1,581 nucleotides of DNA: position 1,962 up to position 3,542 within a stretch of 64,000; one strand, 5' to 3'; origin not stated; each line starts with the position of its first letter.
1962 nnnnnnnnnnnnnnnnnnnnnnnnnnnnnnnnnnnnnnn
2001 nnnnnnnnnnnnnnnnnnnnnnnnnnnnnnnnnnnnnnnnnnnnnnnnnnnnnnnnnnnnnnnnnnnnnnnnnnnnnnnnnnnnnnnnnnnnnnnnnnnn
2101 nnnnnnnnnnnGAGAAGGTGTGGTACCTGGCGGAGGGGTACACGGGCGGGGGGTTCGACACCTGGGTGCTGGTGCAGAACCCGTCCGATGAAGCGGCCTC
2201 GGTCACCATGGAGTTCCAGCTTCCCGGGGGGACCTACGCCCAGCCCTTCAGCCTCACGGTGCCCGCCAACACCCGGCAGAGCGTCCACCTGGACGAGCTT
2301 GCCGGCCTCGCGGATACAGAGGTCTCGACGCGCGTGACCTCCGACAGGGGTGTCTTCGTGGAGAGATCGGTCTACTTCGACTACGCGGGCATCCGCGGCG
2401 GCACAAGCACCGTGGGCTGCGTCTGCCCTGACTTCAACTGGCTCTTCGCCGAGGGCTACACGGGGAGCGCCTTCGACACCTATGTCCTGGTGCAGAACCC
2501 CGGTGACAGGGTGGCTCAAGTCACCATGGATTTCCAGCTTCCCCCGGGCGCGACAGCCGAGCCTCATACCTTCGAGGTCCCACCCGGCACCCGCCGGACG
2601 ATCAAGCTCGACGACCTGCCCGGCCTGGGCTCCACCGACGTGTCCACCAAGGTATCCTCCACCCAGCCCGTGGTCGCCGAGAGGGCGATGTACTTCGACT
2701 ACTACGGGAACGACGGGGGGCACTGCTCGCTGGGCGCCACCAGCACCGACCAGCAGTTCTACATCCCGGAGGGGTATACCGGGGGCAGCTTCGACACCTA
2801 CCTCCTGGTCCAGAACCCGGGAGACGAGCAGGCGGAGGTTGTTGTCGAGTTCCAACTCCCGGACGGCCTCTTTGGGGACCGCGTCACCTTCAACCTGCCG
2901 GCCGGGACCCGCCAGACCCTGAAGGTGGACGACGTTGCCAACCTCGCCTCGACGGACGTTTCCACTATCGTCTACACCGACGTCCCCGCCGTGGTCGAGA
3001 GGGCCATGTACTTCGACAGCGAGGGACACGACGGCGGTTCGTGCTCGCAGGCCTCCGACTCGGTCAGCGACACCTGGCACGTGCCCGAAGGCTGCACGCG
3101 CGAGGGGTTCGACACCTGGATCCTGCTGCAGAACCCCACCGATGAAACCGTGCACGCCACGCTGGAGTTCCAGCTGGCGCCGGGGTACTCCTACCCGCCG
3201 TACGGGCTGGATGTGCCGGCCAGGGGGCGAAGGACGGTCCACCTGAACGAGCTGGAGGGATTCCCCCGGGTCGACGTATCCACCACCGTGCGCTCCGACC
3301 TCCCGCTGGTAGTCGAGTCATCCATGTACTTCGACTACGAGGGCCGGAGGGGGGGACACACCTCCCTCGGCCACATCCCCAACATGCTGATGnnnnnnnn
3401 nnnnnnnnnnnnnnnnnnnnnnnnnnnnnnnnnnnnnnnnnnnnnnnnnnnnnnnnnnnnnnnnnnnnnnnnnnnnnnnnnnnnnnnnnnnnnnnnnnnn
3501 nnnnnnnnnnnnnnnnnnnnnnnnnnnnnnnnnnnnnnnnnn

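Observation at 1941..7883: Giant secreted protein with mirror-like architecture: 4 AEG-modules, unassigned core, 9 IPT/TIG repeats, 4 AEG-modules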

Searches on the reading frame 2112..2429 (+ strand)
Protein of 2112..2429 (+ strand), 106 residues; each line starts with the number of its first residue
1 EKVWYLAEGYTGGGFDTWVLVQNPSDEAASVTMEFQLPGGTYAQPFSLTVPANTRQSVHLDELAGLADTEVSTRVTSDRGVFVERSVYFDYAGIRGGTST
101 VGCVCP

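Call 37: search_solved_structures(query=A2, max_evalue=10, show_alignments=2)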
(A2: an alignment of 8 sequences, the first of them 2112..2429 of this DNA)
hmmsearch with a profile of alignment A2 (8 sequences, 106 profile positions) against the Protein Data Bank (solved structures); distinct sequences matched with E-value up to 10: 6.
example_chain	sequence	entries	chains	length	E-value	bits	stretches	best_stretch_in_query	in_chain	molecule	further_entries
2ii7_A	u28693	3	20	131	0.00068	23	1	19-86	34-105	Anabaena sensory rhodopsin transducer protein | Sensory rhodopsin transducer protein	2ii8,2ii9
2iia_A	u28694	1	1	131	0.00068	23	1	19-86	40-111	Sensory rhodopsin transducer protein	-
1nc7_A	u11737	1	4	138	0.0024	21.3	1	2-82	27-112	hypothetical protein TM1070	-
6s5y_A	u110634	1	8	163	0.0041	20.5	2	7-53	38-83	Group B streptococcal R4 surface protein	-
9hcg_W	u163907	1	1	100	0.72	13.3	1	6-63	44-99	Large ribosomal subunit protein bL27m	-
9e9c_W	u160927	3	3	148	1.7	12.1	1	6-63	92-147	Large ribosomal subunit protein bL27m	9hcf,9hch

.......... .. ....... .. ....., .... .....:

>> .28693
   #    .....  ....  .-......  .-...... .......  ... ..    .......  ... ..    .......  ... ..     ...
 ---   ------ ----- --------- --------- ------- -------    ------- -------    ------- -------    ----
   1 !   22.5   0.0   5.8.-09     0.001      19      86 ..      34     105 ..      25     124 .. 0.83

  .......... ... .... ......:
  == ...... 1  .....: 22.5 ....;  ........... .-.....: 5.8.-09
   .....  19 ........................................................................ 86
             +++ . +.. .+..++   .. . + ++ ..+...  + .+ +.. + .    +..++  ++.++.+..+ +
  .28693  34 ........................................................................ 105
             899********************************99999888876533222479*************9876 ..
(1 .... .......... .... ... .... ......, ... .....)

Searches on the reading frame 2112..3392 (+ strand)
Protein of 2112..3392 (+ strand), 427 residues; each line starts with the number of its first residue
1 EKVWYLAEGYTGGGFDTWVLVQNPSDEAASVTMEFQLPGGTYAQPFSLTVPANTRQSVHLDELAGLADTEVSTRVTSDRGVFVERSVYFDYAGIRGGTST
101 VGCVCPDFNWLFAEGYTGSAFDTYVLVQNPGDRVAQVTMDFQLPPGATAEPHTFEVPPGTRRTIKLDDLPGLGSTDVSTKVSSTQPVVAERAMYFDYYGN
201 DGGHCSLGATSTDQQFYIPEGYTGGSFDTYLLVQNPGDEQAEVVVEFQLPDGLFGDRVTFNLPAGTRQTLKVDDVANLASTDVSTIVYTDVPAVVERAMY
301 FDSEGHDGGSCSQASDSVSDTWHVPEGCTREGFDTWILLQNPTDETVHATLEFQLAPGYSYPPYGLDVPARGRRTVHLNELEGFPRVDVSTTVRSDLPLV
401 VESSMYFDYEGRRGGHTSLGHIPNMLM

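Call 84: find_homologous_proteins(query=window:2112-3392:+, max_evalue=1e-20)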
Query window:2112-3392:+ (427 aa): 1400 proteins with E <= 1e-20 among 8000 candidates; the best 120 are listed.
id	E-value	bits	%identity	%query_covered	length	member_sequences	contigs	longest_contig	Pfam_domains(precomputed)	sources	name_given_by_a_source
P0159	1.2e-162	560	50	99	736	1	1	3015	PF18986.6,PF24156.3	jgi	jgi:hypothetical protein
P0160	3.4e-156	539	53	99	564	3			PF04151.22,PF18986.6,PF24053.2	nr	nr:DUF5719 family protein [Candidatus Solincola tengchongensis]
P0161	1.2e-154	534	40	95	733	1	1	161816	PF08486.16,PF18986.6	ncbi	-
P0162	3.6e-154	532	40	95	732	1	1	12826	PF08486.16,PF18986.6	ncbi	-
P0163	3.9e-154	532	40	95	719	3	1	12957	PF08486.16,PF18986.6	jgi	-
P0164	7.6e-153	528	42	95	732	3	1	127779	PF08486.16,PF18986.6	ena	-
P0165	6.9e-150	518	41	95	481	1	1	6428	PF18986.6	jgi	jgi:hypothetical protein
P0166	1.2e-148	514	53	99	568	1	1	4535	PF04151.22,PF01833.31,PF18986.6,PF24156.3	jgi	jgi:hypothetical protein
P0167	2.8e-146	506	42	95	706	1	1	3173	PF08486.16,PF18986.6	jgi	jgi:SpoIID/LytB domain protein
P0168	1.4e-145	504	42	95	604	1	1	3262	PF18986.6,PF07100.17,PF00188.33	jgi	jgi:uncharacterized protein YkwD/uncharacterized protein YvpB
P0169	2.0e-145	503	40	98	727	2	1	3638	PF08486.16,PF18986.6,PF07100.17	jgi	-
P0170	5.3e-145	502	40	95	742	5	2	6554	PF08486.16,PF18986.6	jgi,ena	-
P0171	1.1e-143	498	42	95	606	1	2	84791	PF18986.6,PF00188.33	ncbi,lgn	-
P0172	1.2e-140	488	55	72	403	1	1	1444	PF18986.6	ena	-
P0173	4.0e-138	479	38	96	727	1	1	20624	PF08486.16,PF18986.6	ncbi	-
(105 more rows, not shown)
